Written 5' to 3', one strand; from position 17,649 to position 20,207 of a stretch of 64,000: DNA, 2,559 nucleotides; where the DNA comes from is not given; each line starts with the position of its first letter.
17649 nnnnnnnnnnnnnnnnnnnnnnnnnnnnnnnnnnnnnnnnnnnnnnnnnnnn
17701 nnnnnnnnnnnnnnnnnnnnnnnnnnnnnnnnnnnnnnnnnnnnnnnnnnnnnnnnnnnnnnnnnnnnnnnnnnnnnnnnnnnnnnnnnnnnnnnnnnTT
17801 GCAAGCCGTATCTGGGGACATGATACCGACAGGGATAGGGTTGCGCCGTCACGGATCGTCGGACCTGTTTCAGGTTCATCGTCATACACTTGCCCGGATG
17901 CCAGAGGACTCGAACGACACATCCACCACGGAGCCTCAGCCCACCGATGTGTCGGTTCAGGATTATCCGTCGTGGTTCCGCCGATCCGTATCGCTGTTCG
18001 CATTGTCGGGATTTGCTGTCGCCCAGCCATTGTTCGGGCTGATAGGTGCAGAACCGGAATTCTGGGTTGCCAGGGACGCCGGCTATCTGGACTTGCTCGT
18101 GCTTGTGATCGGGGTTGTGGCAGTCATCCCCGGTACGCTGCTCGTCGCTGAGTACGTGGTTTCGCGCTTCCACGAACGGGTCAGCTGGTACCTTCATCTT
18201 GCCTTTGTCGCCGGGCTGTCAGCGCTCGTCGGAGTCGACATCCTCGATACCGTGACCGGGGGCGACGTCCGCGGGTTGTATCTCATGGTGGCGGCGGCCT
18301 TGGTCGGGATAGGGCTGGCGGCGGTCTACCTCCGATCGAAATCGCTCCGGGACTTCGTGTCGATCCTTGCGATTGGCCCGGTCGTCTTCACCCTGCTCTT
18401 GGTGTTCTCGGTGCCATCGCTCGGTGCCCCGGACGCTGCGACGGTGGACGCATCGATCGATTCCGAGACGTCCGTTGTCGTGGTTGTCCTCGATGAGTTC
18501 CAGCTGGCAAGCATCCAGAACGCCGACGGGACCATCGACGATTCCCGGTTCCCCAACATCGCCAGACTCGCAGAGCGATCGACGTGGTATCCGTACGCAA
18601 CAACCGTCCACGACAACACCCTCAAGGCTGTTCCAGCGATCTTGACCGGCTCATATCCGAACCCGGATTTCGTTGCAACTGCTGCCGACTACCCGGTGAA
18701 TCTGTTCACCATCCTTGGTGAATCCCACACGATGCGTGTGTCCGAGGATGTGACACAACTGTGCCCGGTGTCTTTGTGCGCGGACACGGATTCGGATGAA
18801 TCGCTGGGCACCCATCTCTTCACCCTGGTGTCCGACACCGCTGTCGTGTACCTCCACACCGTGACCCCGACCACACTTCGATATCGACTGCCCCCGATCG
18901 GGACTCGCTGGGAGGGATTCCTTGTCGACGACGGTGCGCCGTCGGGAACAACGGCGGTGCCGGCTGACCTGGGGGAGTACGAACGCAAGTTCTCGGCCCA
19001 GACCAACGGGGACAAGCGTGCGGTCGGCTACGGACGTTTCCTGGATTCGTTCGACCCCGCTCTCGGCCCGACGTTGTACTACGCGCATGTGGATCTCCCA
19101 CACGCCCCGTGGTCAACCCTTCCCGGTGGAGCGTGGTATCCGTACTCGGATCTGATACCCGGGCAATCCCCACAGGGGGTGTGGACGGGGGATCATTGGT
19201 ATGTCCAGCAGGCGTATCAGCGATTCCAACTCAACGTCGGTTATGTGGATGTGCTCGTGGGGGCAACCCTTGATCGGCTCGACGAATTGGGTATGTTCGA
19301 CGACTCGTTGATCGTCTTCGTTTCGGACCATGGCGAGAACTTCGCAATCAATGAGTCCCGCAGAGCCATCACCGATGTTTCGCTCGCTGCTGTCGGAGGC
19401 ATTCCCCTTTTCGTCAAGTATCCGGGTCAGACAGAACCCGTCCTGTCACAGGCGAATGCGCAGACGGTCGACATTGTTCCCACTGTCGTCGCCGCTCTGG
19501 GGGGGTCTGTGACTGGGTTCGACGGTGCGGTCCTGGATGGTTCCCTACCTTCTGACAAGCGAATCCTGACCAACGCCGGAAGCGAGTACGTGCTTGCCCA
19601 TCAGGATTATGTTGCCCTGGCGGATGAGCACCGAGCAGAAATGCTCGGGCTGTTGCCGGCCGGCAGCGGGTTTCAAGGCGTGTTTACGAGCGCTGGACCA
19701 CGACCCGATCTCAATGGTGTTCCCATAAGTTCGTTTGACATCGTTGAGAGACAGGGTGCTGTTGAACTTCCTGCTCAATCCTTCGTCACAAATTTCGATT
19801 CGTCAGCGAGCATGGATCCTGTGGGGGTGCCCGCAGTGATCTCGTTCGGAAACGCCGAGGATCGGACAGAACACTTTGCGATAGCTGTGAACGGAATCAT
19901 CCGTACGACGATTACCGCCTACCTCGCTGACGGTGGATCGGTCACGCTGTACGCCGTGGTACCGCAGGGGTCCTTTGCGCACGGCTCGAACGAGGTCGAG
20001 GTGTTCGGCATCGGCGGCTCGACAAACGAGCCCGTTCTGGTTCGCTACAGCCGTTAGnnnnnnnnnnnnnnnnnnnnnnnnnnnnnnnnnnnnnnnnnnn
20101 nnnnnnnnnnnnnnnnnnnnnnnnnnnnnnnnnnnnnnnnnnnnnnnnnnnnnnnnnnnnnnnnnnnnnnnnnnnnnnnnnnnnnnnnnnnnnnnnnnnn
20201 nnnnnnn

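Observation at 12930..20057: Fom1/Fom2/FomC-like hydroxyethylphosphonate module operonic with a TagF-like transferase: candidate phosphonate teichoic-acid analogue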

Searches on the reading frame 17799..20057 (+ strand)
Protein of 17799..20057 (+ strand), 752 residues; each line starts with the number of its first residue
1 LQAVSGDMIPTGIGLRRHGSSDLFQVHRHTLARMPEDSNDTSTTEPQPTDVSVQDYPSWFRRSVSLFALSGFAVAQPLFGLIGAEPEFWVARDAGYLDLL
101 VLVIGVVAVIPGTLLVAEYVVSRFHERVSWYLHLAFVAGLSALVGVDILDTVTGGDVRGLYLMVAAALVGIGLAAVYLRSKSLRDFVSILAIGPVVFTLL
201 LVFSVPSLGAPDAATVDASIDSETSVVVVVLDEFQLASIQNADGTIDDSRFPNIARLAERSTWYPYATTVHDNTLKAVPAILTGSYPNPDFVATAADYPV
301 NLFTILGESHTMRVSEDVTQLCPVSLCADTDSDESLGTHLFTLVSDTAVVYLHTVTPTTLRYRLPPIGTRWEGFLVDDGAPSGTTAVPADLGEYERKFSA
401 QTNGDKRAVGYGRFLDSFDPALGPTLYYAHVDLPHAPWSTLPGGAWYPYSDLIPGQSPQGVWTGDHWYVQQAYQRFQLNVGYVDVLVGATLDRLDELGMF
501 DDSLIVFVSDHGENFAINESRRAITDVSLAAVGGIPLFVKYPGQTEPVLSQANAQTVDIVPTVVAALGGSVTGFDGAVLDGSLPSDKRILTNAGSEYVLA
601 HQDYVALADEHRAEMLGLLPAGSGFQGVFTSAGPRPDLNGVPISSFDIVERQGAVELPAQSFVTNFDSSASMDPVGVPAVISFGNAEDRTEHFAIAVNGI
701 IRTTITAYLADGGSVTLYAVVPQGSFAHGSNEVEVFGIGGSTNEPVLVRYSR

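Call 4: search_protein_families(library=pfam, proteins=[window:17799-20057:+])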
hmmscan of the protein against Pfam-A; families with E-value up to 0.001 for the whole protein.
window:17799-20057:+ (752 aa): 3 families
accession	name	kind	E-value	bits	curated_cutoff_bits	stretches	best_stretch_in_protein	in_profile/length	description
PF00884.28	Sulfatase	-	1.8e-16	60.8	25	1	422-568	162-300/301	Sulfatase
PF01663.27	Phosphodiest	-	3.4e-07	30.6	23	0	479-512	187-220/342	Type I phosphodiesterase / nucleotide pyrophosphatase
PF02995.22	DUF229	-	2.8e-05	23.5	25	1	468-516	298-346/496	Protein of unknown function (DUF229)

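Call 8: search_protein_families(library=ncbifam, proteins=[window:17799-20057:+])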
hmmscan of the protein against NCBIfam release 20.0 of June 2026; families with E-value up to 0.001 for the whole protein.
window:17799-20057:+ (752 aa): 4 families
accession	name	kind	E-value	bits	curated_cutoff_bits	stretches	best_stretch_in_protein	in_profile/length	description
TIGR03417.1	chol_sulfatase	equivalog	1.8e-12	46.9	433.45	1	469-573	248-350/500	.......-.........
NF045661.1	HdlasePehA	equivalog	3.9e-08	32.4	900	1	480-576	288-385/506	phosphoric/sulfuric ester hydrolase PehA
NF010322.0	PRK13759.1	equivalog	1e-07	30.8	481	1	467-572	261-368/486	arylsulfatase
NF053595.1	LptchSynLtaSGpos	equivalog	3.5e-05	22.6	970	1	479-568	433-527/626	lipoteichoic acid synthase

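Call 56: search_solved_structures(query=window:17901-20057:+, max_evalue=1, show_alignments=3)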
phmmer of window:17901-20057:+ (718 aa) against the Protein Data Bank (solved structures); distinct sequences matched with E-value up to 1: 49.
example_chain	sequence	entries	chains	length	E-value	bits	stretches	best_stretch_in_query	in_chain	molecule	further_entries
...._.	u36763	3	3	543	6.4e-09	38.1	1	446-542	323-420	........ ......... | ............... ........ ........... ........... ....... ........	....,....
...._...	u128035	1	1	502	3.9e-08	35.5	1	432-544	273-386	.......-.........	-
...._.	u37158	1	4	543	1.2e-07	33.9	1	446-542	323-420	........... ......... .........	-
4upk_A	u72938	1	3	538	6.4e-07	31.5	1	448-553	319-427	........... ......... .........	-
6j66_A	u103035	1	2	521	6.4e-07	31.5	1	397-534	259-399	Chondroitin sulfate/dermatan sulfate 4-O-endosulfatase protein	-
9fvt_A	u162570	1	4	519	3e-06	29.2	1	380-536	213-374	Sulfatase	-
6s21_A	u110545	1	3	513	3.7e-06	29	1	444-534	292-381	Endo-4-O-sulfatase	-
8di0_A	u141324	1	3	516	5e-06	28.5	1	446-531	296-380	Arylsulfatase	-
7pth_A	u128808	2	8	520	6.6e-06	28.1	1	436-534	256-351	Choline sulfatase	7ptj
6fny_A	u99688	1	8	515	9.2e-06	27.7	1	436-534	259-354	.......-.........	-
6g5z_A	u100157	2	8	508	9.6e-06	27.6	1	436-534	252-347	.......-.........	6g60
2qzu_A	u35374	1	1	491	9.4e-05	24.3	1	426-536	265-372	Putative sulfatase yidJ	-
9ihk_D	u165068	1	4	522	9.5e-05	24.3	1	439-547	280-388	Sulfatase_S1_30A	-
6hhm_A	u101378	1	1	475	9.8e-05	24.3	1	440-541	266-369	Arylsulfatase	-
7stt_A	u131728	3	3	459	0.00019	23.3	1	448-540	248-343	N-acetylgalactosamine-6-sulfatase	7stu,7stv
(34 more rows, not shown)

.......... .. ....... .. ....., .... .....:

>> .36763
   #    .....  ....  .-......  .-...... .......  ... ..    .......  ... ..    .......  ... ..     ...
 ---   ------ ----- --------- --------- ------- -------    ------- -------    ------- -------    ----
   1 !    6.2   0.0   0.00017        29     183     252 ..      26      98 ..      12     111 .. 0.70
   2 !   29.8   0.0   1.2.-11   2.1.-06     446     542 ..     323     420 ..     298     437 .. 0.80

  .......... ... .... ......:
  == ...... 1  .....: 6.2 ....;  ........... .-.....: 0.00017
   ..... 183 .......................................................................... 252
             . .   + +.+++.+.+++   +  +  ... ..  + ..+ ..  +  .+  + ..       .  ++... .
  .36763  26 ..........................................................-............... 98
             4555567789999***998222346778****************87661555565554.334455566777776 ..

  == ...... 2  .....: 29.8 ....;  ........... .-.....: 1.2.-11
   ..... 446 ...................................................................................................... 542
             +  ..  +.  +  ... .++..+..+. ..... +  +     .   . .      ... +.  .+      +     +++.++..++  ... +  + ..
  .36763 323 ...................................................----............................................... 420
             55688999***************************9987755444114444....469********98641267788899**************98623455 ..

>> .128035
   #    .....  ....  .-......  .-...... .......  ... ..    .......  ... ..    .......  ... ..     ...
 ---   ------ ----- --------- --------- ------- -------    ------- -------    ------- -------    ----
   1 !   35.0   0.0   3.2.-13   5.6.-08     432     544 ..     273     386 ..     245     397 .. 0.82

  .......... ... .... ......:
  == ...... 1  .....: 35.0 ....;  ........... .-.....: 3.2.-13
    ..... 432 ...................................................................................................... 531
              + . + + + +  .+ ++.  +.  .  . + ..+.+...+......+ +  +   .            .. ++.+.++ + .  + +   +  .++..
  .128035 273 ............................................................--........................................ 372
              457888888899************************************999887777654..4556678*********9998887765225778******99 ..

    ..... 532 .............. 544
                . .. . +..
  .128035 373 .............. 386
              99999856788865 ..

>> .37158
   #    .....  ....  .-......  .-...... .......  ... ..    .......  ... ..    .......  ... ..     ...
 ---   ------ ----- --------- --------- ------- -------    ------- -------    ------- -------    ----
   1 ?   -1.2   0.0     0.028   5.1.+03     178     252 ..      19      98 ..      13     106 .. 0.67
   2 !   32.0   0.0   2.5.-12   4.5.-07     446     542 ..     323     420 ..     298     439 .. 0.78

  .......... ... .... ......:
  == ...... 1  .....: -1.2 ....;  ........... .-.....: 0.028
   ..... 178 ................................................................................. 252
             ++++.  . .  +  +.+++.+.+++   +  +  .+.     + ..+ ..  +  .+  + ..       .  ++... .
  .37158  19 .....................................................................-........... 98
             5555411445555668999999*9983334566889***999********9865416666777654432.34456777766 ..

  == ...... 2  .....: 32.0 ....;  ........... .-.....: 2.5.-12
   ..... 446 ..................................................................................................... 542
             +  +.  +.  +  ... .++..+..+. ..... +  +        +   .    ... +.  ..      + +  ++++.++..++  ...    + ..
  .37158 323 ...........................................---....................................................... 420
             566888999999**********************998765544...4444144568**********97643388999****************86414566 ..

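Call 73: find_homologous_proteins(query=window:17901-20057:+, max_evalue=1e-10)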
Query window:17901-20057:+ (718 aa): 117 proteins with E <= 1e-10 among 8000 candidates.
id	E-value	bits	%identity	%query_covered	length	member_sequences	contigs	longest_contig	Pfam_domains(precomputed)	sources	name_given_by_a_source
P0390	0.0e+0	1602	100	100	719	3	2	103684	PF01663.28,PF00884.29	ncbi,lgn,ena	-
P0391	1.6e-246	838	55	96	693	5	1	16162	PF00884.29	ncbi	-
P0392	2.3e-235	802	52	97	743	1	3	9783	PF00884.29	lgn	-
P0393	9.7e-224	763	50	97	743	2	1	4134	PF00884.29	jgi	-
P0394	8.9e-223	760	52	98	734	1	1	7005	PF01663.28,PF00884.29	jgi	jgi:hypothetical protein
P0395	9.6e-216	737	49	97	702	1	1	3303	PF02995.23,PF00884.29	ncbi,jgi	-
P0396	9.7e-212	723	49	97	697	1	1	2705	PF00884.29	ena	-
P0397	2.6e-204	699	49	97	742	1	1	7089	PF01663.28,PF00884.29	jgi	jgi:hypothetical protein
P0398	4.8e-200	685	56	80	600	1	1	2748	PF01663.28,PF00884.29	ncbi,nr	ncbi:MAG: sulfatase-like hydrolase/transferase, partial [Acidimicrobiia bacterium]|nr:sulfatase-like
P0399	1.5e-199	683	48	97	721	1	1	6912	PF01663.28,PF00884.29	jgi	jgi:hypothetical protein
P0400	2.0e-194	666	46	99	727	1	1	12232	PF00884.29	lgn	-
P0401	2.1e-192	660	48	88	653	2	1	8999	PF00884.29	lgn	-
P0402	5.6e-191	655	46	97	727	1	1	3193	PF00884.29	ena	-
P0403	2.9e-186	639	46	97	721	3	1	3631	PF01663.28,PF00884.29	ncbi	-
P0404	1.9e-185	637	46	97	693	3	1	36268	PF02995.23,PF01663.28,PF00884.29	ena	-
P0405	4.3e-163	563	47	80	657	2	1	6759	PF01663.28,PF00884.29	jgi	-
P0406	9.6e-133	462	37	95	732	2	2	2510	PF01663.28,PF00884.29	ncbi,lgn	-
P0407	3.8e-108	381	37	94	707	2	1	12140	PF01663.28,PF00884.29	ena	-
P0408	8.9e-107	377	38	97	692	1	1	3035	PF01663.28,PF00884.29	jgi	jgi:sulfatase-like protein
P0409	1.1e-106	376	38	97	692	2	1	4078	PF01663.28,PF00884.29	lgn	-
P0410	9.5e-105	370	35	95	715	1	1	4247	PF01663.28,PF00884.29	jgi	jgi:Sulfatase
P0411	2.2e-101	359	34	97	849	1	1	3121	PF00884.29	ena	-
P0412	3.9e-100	355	35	95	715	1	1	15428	PF01663.28,PF00884.29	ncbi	ncbi:MAG: sulfatase-like hydrolase/transferase [Gaiellaceae bacterium]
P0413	1.9e-99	352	35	96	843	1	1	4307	PF01663.28,PF00884.29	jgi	jgi:hypothetical protein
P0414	7.8e-99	350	36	94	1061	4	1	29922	PF01663.28,PF00884.29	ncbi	-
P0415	8.9e-99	350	33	97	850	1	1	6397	PF00884.29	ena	-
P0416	1.1e-97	346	35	94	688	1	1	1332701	PF01663.28,PF00884.29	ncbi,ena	-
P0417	3.9e-97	345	33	97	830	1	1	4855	PF01663.28,PF00884.29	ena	-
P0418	4.1e-96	341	35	95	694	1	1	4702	PF01663.28,PF00884.29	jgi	jgi:Sulfatase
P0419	1.1e-95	340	35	93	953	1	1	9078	PF01663.28,PF00884.29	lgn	-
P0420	2.7e-95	339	35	93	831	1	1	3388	PF01663.28,PF00884.29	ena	-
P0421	4.6e-95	338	34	97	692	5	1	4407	PF00884.29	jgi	jgi:Sulfatase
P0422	1.0e-94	337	33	95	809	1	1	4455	PF00884.29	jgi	jgi:hypothetical protein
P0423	5.8e-94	334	31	98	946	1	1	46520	PF13946.12,PF01663.28,PF00884.29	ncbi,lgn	-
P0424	3.4e-93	332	36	95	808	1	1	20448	PF01663.28,PF00884.29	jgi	jgi:hypothetical protein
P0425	6.5e-93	331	33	95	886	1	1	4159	PF01663.28,PF00884.29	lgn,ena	-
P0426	6.9e-93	331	33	96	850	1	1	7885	PF00884.29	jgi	jgi:hypothetical protein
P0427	3.6e-91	325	32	97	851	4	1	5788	PF00884.29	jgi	jgi:hypothetical protein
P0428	2.0e-90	322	40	73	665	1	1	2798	PF01663.28,PF00884.29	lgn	-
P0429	2.2e-90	322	33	96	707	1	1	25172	PF01663.28,PF00884.29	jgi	jgi:hypothetical protein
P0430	2.3e-90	322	33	96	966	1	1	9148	PF01663.28,PF00884.29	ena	-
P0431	1.8e-89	319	34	95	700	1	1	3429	PF01663.28,PF00884.29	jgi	jgi:hypothetical protein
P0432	5.0e-89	318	33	95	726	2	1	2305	PF01663.28,PF00884.29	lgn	-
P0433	2.3e-88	316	35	94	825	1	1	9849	PF01663.28,PF00884.29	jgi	jgi:hypothetical protein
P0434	3.8e-87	312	31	95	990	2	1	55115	PF01663.28,PF00884.29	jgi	jgi:hypothetical protein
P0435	1.2e-85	307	34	84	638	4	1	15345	PF00884.29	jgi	jgi:hypothetical protein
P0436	1.3e-85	307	34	94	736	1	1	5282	PF01663.28,PF00884.29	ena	-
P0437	4.1e-85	305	34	96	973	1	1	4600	PF01663.28,PF00884.29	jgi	-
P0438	1.7e-84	303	34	96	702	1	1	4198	PF01663.28,PF00884.29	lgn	-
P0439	4.7e-84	301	37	75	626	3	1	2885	PF01663.28,PF00884.29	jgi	jgi:hypothetical protein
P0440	8.9e-84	300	33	97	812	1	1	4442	PF01663.28,PF00884.29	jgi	jgi:hypothetical protein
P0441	1.1e-83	300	35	78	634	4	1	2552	PF01663.28,PF00884.29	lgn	-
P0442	3.7e-83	298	32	94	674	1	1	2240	PF01663.28,PF00884.29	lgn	-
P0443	5.4e-83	298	34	85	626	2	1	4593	PF01663.28,PF00884.29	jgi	jgi:hypothetical protein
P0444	2.7e-82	296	31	94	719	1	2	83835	PF01663.28,PF00884.29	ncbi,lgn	-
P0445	5.1e-82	295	34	82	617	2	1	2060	PF01663.28,PF00884.29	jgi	jgi:GNAT superfamily N-acetyltransferase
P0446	5.3e-82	295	34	82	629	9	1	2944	PF01663.28,PF00884.29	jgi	-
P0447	1.9e-81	293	33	96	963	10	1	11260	PF00884.29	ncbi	-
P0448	1.2e-80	290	34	79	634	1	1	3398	PF00884.29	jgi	jgi:sulfatase-like protein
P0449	2.4e-80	289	34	82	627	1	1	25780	PF01663.28,PF00884.29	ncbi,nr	ncbi:MAG TPA: sulfatase-like hydrolase/transferase [Gaiellaceae bacterium]|nr:sulfatase-like hydrola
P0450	3.5e-80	289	34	80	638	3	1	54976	PF01663.28,PF00884.29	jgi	jgi:hypothetical protein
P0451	1.2e-79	287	33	82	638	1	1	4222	PF01663.28,PF00884.29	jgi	jgi:hypothetical protein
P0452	1.3e-79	287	34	91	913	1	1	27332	PF01663.28,PF00884.29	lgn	-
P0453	2.1e-79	286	33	84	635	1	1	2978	PF01663.28,PF00884.29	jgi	jgi:hypothetical protein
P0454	2.4e-79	286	34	84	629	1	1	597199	PF01663.28,PF00884.29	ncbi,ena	-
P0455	6.8e-79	284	30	96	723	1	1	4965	PF01663.28,PF00884.29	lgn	-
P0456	1.3e-78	283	32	95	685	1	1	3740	PF01663.28,PF00884.29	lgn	-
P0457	1.4e-78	283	35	77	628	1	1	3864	PF00884.29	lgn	-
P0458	1.9e-78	283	32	94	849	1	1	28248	PF01663.28,PF00884.29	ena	-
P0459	2.8e-77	279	34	61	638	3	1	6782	PF01663.28,PF00884.29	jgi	jgi:hypothetical protein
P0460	3.4e-76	275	31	95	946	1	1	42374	PF00884.29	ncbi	-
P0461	3.5e-76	275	33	81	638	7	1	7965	PF01663.28,PF00884.29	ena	-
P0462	3.9e-76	275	34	71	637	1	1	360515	PF00884.29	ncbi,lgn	-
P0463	5.6e-76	275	35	72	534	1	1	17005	PF01663.28,PF00884.29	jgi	jgi:Sulfatase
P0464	1.1e-75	274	31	97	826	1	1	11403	PF01663.28,PF00884.29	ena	-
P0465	9.8e-75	271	32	94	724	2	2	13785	PF01663.28,PF00884.29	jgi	jgi:hypothetical protein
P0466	1.2e-74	270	37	70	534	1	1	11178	PF01663.28,PF00884.29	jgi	jgi:Sulfatase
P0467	4.1e-74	269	35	70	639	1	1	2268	PF00884.29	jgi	jgi:hypothetical protein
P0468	8.2e-74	268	28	95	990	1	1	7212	PF01663.28,PF00884.29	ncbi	-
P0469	1.9e-73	266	31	93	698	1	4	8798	PF00884.29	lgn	-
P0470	6.6e-73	265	31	95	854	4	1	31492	PF01663.28,PF00884.29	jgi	jgi:hypothetical protein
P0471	9.9e-73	264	36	70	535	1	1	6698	PF01663.28,PF00884.29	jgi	jgi:hypothetical protein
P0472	2.0e-72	263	34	74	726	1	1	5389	PF01663.28,PF00884.29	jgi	jgi:hypothetical protein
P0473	2.7e-72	263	32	95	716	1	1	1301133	PF01663.28,PF00884.29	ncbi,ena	-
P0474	4.8e-72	262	34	70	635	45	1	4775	PF01663.28,PF00884.29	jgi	jgi:hypothetical protein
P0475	6.6e-72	261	31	94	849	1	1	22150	PF01663.28,PF00884.29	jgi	-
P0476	2.6e-71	259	32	94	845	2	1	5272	PF00884.29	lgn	-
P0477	2.9e-71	259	32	97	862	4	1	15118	PF01663.28,PF00884.29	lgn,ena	-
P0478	3.8e-70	255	34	77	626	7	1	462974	PF00884.29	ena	-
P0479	6.3e-70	255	31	95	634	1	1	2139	PF01663.28,PF00884.29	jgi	jgi:hypothetical protein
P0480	1.6e-69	253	31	94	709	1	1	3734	PF01663.28,PF00884.29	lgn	-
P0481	1.8e-69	253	31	94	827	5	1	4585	PF01663.28,PF00884.29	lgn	-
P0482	1.0e-68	251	34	72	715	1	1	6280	PF01663.28,PF00884.29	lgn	-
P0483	3.0e-68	249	34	71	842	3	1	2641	PF01663.28,PF00884.29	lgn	-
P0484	3.9e-68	249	31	96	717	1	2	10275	PF01663.28,PF00884.29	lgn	-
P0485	1.0e-67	247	35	65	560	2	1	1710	PF01663.28,PF00884.29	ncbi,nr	ncbi:MAG TPA: sulfatase-like hydrolase/transferase, partial [Gaiellaceae bacterium]|nr:sulfatase-lik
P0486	9.4e-67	244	32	95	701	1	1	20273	PF00884.29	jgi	jgi:sulfatase-like protein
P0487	2.0e-65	240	30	93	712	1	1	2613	PF01663.28,PF00884.29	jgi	jgi:hypothetical protein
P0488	2.0e-64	236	31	95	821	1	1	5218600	PF01663.28,PF00884.29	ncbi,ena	-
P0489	1.8e-62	230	31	72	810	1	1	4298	PF01663.28,PF00884.29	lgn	-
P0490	2.0e-62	230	31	86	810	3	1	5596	PF01663.28,PF00884.29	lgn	-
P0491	1.7e-61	227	33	71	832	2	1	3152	PF01663.28,PF00884.29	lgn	-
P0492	2.0e-59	220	29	90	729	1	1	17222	PF00884.29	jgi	-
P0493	6.7e-59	218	30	96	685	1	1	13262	PF01663.28,PF00884.29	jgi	jgi:hypothetical protein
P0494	8.5e-59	218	28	94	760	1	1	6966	PF00884.29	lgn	-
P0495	3.2e-57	213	29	95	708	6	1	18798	PF01663.28,PF00884.29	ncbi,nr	ncbi:MAG TPA: sulfatase-like hydrolase/transferase [Acidimicrobiales bacterium]|nr:sulfatase-like hy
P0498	9.9e-54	201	31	72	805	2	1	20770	PF00884.29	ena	-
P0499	4.1e-53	199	31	66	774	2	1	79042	PF01663.28,PF00884.29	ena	-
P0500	5.3e-51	192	32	70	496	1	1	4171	PF01663.28,PF00884.29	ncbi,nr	ncbi:MAG: sulfatase-like hydrolase/transferase, partial [Acidobacteria bacterium]|nr:sulfatase-like 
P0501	1.3e-49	188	35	37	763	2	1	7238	PF01663.28,PF00884.29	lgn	-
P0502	1.9e-49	187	30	77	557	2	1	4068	PF01663.28,PF00884.29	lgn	-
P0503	3.1e-47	180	28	94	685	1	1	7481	PF01663.28,PF00884.29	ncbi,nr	ncbi:MAG: sulfatase-like hydrolase/transferase [Acidimicrobiales bacterium]|nr:sulfatase-like hydrol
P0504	8.5e-45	172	33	56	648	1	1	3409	PF00884.29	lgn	-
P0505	1.0e-41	161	28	94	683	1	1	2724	PF01663.28,PF00884.29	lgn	-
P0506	3.7e-38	150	46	15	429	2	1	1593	PF00884.29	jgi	-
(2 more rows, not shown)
